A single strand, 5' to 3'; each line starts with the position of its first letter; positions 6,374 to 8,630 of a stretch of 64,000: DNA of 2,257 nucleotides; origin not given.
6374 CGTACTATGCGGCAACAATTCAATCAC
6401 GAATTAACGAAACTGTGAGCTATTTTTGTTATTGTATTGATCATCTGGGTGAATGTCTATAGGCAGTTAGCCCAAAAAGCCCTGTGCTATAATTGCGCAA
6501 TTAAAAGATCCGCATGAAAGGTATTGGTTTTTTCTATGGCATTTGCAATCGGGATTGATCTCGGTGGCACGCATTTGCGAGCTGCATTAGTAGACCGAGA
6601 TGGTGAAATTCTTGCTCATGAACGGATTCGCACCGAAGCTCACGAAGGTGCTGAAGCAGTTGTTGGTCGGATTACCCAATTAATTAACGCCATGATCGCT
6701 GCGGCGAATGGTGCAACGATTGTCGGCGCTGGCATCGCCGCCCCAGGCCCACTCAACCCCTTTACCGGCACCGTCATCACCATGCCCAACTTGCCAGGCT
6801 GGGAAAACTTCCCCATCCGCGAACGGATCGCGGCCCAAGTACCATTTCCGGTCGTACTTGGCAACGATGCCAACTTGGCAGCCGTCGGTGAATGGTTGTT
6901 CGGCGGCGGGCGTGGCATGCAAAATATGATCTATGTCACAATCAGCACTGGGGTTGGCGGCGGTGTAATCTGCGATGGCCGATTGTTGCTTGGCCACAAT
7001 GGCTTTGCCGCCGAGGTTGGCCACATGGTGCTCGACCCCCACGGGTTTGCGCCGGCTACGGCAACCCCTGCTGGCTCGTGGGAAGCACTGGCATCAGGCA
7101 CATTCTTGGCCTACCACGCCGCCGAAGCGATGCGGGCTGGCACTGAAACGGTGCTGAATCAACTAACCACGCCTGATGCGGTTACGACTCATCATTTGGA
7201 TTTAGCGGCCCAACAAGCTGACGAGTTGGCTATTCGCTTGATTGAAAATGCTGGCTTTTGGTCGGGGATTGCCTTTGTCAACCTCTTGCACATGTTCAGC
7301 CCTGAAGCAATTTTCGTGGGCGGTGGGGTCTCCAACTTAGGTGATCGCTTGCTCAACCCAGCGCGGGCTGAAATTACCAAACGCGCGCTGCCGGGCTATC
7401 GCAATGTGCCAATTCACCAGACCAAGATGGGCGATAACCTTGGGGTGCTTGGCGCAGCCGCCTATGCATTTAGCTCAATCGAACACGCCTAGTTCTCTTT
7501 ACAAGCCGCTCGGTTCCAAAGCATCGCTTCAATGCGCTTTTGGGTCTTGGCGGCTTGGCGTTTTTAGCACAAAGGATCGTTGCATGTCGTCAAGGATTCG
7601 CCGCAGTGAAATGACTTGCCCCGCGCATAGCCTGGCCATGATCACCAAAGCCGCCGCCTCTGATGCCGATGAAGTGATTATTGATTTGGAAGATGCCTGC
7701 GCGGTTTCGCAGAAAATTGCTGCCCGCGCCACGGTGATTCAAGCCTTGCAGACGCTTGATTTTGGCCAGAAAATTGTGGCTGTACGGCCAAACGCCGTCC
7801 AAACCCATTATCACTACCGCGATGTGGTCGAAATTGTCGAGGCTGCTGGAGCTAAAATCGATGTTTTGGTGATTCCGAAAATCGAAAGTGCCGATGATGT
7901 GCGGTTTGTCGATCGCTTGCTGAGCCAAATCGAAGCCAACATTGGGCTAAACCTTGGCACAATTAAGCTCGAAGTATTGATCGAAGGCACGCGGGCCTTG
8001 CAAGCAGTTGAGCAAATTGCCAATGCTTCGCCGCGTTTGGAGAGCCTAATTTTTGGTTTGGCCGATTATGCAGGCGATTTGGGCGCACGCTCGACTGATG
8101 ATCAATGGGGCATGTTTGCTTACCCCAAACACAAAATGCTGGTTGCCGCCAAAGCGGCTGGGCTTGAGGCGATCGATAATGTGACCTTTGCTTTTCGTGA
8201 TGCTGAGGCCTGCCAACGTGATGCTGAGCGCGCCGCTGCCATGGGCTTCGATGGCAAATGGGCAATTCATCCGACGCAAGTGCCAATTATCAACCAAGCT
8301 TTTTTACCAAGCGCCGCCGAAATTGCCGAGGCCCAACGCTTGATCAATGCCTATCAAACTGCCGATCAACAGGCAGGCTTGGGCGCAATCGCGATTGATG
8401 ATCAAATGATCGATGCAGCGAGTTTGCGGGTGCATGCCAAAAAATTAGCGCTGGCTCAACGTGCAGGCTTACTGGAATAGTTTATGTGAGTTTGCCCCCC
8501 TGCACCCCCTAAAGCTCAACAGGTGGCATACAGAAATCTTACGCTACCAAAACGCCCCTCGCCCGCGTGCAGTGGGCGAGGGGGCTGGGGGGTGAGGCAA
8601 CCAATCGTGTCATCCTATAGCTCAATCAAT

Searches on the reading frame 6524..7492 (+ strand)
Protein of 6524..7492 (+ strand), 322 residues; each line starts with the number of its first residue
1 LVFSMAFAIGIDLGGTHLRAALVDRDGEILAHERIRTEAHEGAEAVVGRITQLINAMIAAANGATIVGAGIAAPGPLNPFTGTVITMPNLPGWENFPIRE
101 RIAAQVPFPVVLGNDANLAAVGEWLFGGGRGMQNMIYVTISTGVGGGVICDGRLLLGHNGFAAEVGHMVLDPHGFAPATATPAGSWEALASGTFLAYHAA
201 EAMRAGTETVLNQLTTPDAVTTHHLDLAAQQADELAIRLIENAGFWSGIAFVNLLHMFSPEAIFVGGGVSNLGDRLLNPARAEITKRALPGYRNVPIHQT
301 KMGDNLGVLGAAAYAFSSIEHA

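Call 83: search_protein_families(library=pfam, proteins=[window:6524-7492:+], max_evalue=0.00001)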
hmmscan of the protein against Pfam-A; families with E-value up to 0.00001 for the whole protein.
window:6524-7492:+ (322 aa): 1 family
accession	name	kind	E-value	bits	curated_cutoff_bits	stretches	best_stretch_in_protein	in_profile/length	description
PF00480.26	ROK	-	4.6e-64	217.2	22.9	1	9-315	2-291/294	ROK family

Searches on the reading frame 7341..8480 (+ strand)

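Call 83: search_protein_families(library=pfam, proteins=[window:7341-8480:+], max_evalue=0.00001)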
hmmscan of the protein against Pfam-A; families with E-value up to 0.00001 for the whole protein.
window:7341-8480:+ (379 aa): 4 families
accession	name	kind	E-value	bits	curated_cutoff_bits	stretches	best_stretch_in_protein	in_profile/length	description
PF03328.21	HpcH_HpaI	-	2.8e-45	154.7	25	1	92-311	5-221/221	HpcH/HpaI aldolase/citrate lyase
PF15617.12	C-C_Bond_Lyase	-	1.3e-12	48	28.4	1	98-369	21-311/320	C-C_Bond_Lyase of the TIM-Barrel fold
PF01274.28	MS_TIM-barrel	-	1.8e-11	44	26.4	1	176-249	50-124/248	Malate synthase, TIM barrel domain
PF22484.2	DUF6986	-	8.6e-11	41.7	27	1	175-356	166-366/408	Domain of unknown function (DUF6986)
